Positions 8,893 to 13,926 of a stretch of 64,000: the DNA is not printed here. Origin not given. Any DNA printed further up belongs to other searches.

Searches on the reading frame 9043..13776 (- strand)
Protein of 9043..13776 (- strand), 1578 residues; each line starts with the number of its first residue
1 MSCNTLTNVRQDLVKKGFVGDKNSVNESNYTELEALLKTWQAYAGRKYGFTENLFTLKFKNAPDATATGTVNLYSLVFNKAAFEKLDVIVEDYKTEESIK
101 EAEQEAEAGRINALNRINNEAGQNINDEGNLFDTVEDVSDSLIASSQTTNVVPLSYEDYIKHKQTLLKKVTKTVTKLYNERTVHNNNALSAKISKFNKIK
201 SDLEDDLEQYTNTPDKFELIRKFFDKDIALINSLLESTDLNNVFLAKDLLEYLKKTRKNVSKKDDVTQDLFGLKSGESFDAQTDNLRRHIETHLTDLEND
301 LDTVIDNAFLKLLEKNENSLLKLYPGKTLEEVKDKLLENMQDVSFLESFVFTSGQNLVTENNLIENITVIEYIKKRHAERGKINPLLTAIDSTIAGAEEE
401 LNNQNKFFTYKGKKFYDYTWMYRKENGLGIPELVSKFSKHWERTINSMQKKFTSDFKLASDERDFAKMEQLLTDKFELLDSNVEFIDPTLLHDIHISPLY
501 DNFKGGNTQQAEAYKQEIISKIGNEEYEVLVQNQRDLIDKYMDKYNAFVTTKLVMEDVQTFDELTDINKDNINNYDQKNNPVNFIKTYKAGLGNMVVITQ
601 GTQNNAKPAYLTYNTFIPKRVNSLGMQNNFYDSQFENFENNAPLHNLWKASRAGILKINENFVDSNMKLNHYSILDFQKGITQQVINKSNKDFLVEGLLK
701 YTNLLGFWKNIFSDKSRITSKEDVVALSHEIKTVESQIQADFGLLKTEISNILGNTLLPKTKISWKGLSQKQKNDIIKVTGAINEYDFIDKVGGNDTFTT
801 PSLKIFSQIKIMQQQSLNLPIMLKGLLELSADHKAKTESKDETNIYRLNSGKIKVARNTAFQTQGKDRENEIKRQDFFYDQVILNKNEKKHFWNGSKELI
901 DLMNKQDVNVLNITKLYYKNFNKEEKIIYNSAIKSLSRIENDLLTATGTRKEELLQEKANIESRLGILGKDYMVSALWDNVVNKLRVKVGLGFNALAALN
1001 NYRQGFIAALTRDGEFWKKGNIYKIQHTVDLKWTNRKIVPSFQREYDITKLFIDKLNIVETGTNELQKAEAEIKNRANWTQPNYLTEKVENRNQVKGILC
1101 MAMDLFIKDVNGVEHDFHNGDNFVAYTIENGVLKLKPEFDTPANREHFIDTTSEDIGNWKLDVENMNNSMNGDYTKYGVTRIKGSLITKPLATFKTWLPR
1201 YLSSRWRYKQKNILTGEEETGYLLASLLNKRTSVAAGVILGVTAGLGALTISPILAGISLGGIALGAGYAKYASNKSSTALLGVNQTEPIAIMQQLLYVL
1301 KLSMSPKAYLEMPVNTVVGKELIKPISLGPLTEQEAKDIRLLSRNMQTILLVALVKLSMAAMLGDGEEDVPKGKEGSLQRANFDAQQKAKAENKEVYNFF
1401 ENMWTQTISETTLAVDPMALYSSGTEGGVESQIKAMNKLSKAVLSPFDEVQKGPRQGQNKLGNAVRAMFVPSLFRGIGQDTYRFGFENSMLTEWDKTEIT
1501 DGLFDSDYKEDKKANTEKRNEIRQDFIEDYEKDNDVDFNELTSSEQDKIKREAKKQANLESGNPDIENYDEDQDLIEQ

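Call 33: list_cluster_members(proteins=[P0121, window:9043-13776:-, P0002, window:6684-7013:+, window:5921-6679:+])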
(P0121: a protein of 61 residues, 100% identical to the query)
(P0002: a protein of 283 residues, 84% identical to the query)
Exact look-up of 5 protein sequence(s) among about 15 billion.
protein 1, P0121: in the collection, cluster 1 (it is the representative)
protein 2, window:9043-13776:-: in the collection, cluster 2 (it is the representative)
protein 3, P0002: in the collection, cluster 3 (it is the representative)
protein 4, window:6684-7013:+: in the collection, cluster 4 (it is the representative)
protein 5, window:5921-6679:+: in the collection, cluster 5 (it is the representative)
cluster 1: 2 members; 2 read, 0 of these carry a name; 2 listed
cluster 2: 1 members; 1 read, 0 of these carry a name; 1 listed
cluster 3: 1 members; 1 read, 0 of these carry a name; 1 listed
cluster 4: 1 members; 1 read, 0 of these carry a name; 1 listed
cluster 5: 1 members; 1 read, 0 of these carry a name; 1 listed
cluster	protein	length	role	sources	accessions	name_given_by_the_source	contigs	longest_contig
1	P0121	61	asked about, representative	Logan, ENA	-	-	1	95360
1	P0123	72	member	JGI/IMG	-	-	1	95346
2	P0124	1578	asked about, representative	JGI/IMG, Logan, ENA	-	-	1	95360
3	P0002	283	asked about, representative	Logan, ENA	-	-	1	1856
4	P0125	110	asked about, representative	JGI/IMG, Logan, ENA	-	-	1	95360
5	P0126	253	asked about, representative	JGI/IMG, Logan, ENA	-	-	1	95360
